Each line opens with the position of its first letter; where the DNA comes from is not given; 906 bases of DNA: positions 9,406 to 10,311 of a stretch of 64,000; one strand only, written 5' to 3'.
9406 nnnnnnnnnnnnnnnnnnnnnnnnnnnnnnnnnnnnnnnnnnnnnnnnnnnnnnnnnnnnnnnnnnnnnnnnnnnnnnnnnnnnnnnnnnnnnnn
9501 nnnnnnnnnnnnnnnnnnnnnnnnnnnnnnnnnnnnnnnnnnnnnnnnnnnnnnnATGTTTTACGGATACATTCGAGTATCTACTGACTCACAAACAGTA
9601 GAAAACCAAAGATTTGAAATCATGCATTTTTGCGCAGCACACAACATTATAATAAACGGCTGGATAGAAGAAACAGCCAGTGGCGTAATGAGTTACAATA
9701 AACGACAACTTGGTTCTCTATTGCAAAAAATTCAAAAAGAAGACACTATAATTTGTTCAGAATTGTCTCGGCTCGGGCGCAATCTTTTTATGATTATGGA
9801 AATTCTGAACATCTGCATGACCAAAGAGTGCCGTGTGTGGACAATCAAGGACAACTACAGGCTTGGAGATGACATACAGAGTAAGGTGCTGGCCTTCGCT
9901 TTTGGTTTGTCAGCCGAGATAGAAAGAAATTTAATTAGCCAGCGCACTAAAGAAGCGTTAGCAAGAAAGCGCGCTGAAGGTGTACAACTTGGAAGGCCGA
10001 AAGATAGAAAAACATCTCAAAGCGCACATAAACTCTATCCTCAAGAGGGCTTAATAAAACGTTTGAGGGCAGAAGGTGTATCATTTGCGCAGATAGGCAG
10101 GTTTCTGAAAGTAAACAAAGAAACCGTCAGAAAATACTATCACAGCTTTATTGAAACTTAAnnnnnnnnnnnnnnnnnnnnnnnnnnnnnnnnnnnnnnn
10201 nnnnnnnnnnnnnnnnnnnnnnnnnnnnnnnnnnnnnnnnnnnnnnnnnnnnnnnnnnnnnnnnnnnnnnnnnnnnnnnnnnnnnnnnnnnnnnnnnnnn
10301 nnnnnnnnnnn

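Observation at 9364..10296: Hin-like invertible switch: 26-bp perfect inverted repeats enclose a serine invertase and an outward promoter between two divergent glycan operons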

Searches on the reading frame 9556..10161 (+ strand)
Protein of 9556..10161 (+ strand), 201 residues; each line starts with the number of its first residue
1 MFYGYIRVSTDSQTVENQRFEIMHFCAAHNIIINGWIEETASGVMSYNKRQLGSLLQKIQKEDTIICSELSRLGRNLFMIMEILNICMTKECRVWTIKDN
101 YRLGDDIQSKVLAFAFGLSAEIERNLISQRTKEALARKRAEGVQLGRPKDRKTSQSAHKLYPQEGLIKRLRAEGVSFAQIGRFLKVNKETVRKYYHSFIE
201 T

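Call 6: search_protein_families(library=pfam, proteins=[window:9556-10161:+])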
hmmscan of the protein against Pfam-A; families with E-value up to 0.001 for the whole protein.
window:9556-10161:+ (201 aa): 2 families
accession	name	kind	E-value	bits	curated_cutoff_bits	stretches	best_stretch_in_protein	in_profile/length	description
PF00239.26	Resolvase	-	7.4e-32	110.9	23.3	1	3-143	2-144/145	Resolvase, N terminal domain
PF13936.12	HTH_38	-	0.00086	19.4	27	0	167-191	13-37/44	Helix-turn-helix domain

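Call 9: find_encoding_contigs(protein=window:9556-10161:+, flank=6000, max_places=10)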
Protein window:9556-10161:+ (201 aa): 9 contigs read that carry it; 5 places shown.
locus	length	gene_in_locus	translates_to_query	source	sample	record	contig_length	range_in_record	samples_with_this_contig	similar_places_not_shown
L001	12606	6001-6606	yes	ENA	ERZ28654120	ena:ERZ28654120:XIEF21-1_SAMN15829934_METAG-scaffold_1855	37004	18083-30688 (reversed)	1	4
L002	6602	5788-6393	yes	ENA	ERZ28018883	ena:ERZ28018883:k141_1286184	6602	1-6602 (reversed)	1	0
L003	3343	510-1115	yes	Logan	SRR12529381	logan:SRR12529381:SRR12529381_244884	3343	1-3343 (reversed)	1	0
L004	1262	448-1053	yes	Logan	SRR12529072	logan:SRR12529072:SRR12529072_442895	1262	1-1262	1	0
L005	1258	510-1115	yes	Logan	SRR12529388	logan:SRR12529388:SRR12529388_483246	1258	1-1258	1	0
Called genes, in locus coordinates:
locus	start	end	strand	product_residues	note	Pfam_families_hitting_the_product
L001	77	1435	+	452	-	PF01637:ATPase_2 (faint), PF13173:AAA_14, PF13635:DUF4143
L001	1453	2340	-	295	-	PF01757:Acyl_transf_3, PF10129:OpgC_C (faint)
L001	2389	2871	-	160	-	PF00702:Hydrolase (faint), PF08282:Hydrolase_3 (weak)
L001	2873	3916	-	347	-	PF03102:NeuB, PF08666:SAF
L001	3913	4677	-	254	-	PF02348:CTP_transf_3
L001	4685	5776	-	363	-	PF07388:A-2_8-polyST, PF07922:Glyco_transf_52 (faint)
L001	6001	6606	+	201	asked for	PF00239:Resolvase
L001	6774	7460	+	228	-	PF02348:CTP_transf_3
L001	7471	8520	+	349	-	PF00571:CBS (faint), PF00483:NTP_transferase, PF12804:NTP_transf_3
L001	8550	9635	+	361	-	PF07388:A-2_8-polyST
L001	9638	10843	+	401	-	PF01370:Epimerase, PF02719:Polysacc_synt_2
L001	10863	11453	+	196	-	PF17836:PglD_N, PF25087:GMPPB_C (faint), PF24894:Hexapep_GlmU (faint), PF25084:LbH_EIF2B (weak), PF00132:Hexapep (weak)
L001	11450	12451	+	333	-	PF03102:NeuB, PF08666:SAF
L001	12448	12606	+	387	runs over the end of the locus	PF02350:Epimerase_2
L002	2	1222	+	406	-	?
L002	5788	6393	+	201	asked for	PF00239:Resolvase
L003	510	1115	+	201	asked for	PF00239:Resolvase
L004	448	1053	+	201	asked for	PF00239:Resolvase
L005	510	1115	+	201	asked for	PF00239:Resolvase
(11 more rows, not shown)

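Call 15: find_related_loci(query=window:9556-10161:+, collection=genome_contigs, flank=8000)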
Query window:9556-10161:+ (201 aa) in genome_contigs; peptide patterns used: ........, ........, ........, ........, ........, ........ (x = any residue, [..] = any of these).
599 stretches matched a pattern (row limit reached: there are more); 556 encode a relative of the query (tblastn E <= 1e-3); the best 80 are kept; 80 distinct loci.
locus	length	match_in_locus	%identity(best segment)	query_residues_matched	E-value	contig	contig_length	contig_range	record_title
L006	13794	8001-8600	78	1-200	1e-107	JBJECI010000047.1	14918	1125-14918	MAG: Paludibacteraceae bacterium isolate LOHA15_bin.007 NODE_2150_length_14918_cov_10.573303, whole genome shotgun seque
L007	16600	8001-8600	77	1-200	2e-104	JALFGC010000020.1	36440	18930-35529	MAG: Bacteroidales bacterium isolate SUG649 k141_49326, whole genome shotgun sequence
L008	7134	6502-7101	78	1-200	1e-104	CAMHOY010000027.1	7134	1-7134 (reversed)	MAG: uncultured Bacteroidales bacterium isolate SRR11784285_bin.47_metaWRAP_v1.3_MAG genome assembly, contig: ERZ1220277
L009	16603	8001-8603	77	1-201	1e-103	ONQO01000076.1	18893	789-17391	uncultured Bacteroidales bacterium isolate RUG552 genome assembly, contig: scaffold_2623, whole genome shotgun sequence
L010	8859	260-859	78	1-200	8e-104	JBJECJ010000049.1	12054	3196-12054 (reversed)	MAG: Paludibacteraceae bacterium isolate LOHA31_bin.011 NODE_2546_length_12054_cov_28.232103, whole genome shotgun seque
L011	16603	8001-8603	77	1-201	4e-103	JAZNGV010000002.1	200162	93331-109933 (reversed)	MAG: Paludibacteraceae bacterium isolate T1900044699_TS20190165.MAGScoT_cleanbin_000006 SGB_1792_k141_81896, whole genom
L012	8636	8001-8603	77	1-201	4e-103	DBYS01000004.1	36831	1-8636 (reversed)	MAG TPA_asm: Bacteroidales bacterium UBA1180 UBA1180_contig_1472, whole genome shotgun sequence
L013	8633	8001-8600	77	1-200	5e-103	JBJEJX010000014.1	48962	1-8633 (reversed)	MAG: Paludibacteraceae bacterium isolate PUUB51_bin.022 NODE_140_length_48962_cov_26.733351, whole genome shotgun sequen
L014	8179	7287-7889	76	1-201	5e-102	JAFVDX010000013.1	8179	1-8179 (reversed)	MAG: Paludibacteraceae bacterium isolate RGIG5082 Roe_deer_Rumen.Co__c289547, whole genome shotgun sequence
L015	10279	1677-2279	76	1-201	2e-101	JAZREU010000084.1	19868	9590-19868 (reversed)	MAG: Paludibacteraceae bacterium isolate T1900045498_YK20190192.MAGScoT_cleanbin_000020 SGB_7463_k141_702105, whole geno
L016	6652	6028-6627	76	1-200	5e-101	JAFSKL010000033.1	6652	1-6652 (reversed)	MAG: Paludibacteraceae bacterium isolate RGIG3224 Goat_Reticulum-2__c285125, whole genome shotgun sequence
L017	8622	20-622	76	1-201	3e-101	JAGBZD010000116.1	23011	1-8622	MAG: Paludibacteraceae bacterium isolate RGIG9579 Yak_Colon-4__c754290, whole genome shotgun sequence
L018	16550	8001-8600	76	1-200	2e-100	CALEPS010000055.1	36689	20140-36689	MAG TPA_asm: uncultured Bacteroidales bacterium isolate ERR1278073_bin.19_CONCOCT_v1.1_MAG genome assembly, contig: ERZ8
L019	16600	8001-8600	73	1-200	3e-97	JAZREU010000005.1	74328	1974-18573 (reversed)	MAG: Paludibacteraceae bacterium isolate T1900045498_YK20190192.MAGScoT_cleanbin_000020 SGB_7463_k141_1675052, whole gen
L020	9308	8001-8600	73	1-200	5e-97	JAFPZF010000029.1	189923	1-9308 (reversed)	MAG: Bacteroidales bacterium isolate RGIG1609 Goat_Abomasum.Co__c568502, whole genome shotgun sequence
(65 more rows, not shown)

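Call 24: find_homologous_proteins(query=window:9556-10161:+, max_evalue=1e-40)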
Query window:9556-10161:+ (201 aa): 7991 proteins with E <= 1e-40 among 8000 candidates; the best 120 are listed.
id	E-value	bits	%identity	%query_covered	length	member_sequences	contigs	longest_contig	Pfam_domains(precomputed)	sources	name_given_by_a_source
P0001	3.7e-128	442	100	100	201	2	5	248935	PF00239.27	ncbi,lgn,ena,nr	ncbi:MAG: master DNA invertase Mpi family serine-type recombinase [Paludibacteraceae bacterium]|nr:m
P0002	4.2e-105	367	83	100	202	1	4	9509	PF00239.27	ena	-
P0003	2.4e-101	355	80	100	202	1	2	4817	PF00239.27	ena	-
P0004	4.4e-101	354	80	100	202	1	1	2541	PF00239.27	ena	-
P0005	1.0e-100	353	79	100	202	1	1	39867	PF00239.27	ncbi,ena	-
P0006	1.1e-100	353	79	100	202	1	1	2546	PF00239.27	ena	-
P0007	1.2e-100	353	79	100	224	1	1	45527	PF00239.27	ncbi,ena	-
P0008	1.7e-100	352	80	100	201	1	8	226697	PF00239.27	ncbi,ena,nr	ncbi:MAG: master DNA invertase Mpi family serine-type recombinase [Paludibacteraceae bacterium]|nr:m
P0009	1.3e-98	346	78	100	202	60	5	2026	PF00239.27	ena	-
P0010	3.0e-98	345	79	100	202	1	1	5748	PF00239.27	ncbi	ncbi:MAG: master DNA invertase Mpi family serine-type recombinase [Paludibacteraceae bacterium]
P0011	3.4e-98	345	77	100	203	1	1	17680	PF00239.27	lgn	-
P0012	6.1e-98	344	77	100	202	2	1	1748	PF00239.27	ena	-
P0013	6.7e-98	344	77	100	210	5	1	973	PF00239.27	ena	-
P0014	1.1e-97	343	78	100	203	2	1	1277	PF00239.27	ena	-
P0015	1.2e-97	343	78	100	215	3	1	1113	PF00239.27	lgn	-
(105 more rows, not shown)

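Call 26: search_protein_families(library=ncbifam, proteins=[window:9556-10161:+])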
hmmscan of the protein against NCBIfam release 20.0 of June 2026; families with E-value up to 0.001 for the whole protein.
window:9556-10161:+ (201 aa): 5 families
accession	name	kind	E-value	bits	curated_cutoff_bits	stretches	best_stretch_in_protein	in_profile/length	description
NF009949.0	PRK13413.1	equivalog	1.8e-92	308.6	272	1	1-197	1-195/203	master DNA invertase Mpi family serine-type recombinase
NF049883.1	resolv_YneB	equivalog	1.6e-09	37.5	175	1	5-200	5-210/211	YneB family resolvase-like protein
NF047344.1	SCCmet_CcrA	equivalog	3.5e-09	36.3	700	1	4-142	6-146/442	cassette chromosome recombinase CcrA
NF033518.0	transpos_IS607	equivalog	3.6e-08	33.2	110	1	3-101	57-157/187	IS607 family transposase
NF047343.1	SCCmet_CcrB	equivalog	0.00011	21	900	1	5-143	12-156/542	cassette chromosome recombinase CcrB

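Call 35: find_encoding_contigs(protein=P0002, flank=6000, max_places=6)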
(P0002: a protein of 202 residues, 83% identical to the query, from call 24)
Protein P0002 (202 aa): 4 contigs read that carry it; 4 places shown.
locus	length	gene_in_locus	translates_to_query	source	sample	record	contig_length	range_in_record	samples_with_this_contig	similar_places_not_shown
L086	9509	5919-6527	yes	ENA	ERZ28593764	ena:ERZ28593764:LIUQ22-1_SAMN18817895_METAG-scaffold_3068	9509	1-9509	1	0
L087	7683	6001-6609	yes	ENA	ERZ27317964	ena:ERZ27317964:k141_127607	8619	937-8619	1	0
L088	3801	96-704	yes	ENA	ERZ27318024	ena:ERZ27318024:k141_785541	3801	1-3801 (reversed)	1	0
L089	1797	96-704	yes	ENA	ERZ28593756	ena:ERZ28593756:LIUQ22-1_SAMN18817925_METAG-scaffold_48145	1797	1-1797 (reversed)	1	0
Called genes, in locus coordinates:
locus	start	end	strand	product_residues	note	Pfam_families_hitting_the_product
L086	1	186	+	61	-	?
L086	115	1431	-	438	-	PF13173:AAA_14, PF13635:DUF4143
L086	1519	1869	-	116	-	-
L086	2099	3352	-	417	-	-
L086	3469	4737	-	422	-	PF00005:ABC_tran, PF13304:AAA_21 (faint), PF14524:Wzt_C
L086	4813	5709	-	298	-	PF19745:FUT8_N_cat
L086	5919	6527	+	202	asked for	PF00239:Resolvase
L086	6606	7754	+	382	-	PF07388:A-2_8-polyST, PF07922:Glyco_transf_52 (weak)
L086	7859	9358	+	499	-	PF00682:HMGL-like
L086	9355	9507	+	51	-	?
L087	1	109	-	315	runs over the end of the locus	PF00389:2-Hacid_dh, PF02826:2-Hacid_dh_C, PF00670:AdoHcyase_NAD (weak)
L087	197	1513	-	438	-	PF13173:AAA_14, PF13635:DUF4143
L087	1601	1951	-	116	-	-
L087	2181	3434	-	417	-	-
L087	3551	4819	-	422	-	PF00005:ABC_tran, PF13304:AAA_21 (faint), PF14524:Wzt_C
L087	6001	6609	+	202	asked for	PF00239:Resolvase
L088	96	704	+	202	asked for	PF00239:Resolvase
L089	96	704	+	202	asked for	PF00239:Resolvase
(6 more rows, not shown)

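Call 36: find_encoding_contigs(protein=P0008, flank=6000, max_places=6)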
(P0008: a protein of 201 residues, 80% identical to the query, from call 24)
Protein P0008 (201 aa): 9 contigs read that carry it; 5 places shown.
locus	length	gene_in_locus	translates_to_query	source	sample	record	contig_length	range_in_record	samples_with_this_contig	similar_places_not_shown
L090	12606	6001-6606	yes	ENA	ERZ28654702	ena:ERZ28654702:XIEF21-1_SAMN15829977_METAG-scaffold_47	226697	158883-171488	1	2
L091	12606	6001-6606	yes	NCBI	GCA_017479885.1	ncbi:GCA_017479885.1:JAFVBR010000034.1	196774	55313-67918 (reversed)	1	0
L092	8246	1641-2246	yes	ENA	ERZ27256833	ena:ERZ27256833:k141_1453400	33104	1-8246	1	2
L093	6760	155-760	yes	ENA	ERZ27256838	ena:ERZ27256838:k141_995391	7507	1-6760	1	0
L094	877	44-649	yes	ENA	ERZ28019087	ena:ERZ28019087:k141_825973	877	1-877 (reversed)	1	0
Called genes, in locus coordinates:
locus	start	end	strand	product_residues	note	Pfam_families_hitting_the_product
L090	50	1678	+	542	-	PF00118:Cpn60_TCP1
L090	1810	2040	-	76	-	-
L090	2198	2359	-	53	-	-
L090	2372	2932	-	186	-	PF02368:Big_2 (faint)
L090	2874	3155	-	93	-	-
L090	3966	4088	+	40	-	-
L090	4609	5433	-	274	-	PF00665:rve, PF13683:rve_3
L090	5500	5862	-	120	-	PF01527:HTH_Tnp_1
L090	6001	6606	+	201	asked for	PF00239:Resolvase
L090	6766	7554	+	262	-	PF12950:TaqI_C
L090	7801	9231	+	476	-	PF01637:ATPase_2, PF13191:AAA_16, PF25201:nSTAND6 (faint), PF13173:AAA_14 (weak), PF13401:AAA_22 (weak)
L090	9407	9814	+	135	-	PF12950:TaqI_C (weak)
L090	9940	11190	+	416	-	PF13173:AAA_14, PF13635:DUF4143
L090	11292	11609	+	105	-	-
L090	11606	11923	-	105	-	-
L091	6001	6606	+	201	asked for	PF00239:Resolvase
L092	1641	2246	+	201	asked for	PF00239:Resolvase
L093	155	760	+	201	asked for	PF00239:Resolvase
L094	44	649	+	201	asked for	PF00239:Resolvase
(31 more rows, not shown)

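Call 42: find_encoding_contigs(protein=P0003, flank=6000, max_places=5)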
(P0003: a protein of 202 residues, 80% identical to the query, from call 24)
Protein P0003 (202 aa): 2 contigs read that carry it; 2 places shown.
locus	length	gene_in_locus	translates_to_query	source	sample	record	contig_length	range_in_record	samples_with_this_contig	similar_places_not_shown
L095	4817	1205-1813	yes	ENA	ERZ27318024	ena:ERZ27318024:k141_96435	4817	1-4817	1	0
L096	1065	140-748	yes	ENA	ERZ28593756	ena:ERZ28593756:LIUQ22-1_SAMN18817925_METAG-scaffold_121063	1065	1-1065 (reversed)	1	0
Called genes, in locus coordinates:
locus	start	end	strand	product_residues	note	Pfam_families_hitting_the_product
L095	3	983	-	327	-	?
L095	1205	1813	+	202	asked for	PF00239:Resolvase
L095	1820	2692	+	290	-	PF12950:TaqI_C (weak)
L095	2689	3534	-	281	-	PF12950:TaqI_C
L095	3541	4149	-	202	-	PF00239:Resolvase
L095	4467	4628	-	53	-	-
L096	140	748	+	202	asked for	PF00239:Resolvase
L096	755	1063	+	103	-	?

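Call 43: find_encoding_contigs(protein=P0005, flank=6000, max_places=5)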
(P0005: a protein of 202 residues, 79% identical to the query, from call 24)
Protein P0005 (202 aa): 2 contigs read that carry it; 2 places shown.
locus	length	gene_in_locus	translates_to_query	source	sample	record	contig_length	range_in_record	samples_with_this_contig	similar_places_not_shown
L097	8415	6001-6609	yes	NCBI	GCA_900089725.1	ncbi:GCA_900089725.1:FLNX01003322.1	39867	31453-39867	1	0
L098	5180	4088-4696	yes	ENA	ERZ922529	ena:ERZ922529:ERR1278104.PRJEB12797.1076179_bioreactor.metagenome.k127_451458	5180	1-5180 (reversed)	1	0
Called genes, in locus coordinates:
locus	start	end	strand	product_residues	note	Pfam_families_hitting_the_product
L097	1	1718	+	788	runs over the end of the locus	PF13620:CarboxypepD_reg, PF13715:CarbopepD_reg_2, PF14905:OMP_b-brl_3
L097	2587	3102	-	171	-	PF18925:DUF5675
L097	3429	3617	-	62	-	-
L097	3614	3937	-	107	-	-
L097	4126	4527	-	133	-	-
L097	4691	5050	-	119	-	-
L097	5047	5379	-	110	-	-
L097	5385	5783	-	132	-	-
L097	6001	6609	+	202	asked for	PF00239:Resolvase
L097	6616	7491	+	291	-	PF12950:TaqI_C (weak)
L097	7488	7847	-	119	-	-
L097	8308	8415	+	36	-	?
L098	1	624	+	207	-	?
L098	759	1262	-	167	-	PF18925:DUF5675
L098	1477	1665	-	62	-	-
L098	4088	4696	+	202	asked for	PF00239:Resolvase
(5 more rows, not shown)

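Call 44: find_encoding_contigs(protein=P0007, flank=6000, max_places=5)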
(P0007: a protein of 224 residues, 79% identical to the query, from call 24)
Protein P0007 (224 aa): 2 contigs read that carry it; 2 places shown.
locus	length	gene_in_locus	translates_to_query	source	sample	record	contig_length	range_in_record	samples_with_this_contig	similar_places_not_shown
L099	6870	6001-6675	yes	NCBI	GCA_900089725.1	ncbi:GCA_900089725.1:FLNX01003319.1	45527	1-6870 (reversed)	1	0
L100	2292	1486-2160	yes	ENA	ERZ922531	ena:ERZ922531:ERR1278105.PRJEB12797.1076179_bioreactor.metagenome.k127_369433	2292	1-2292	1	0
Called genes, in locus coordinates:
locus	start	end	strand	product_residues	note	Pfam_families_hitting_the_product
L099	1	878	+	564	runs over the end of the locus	PF03321:GH3, PF23571:GH3_M, PF23572:GH3_C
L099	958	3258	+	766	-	PF18939:DUF5686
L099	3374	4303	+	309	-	PF16745:RsgA_N, PF03193:RsgA_GTPase, PF00005:ABC_tran (weak), PF01926:MMR_HSR1 (weak)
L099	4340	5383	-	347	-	-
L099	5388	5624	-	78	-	PF10387:DUF2442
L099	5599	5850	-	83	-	PF13711:DUF4160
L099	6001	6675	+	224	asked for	PF00239:Resolvase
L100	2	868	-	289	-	?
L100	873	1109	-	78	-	PF10387:DUF2442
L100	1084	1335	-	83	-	PF13711:DUF4160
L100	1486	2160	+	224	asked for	PF00239:Resolvase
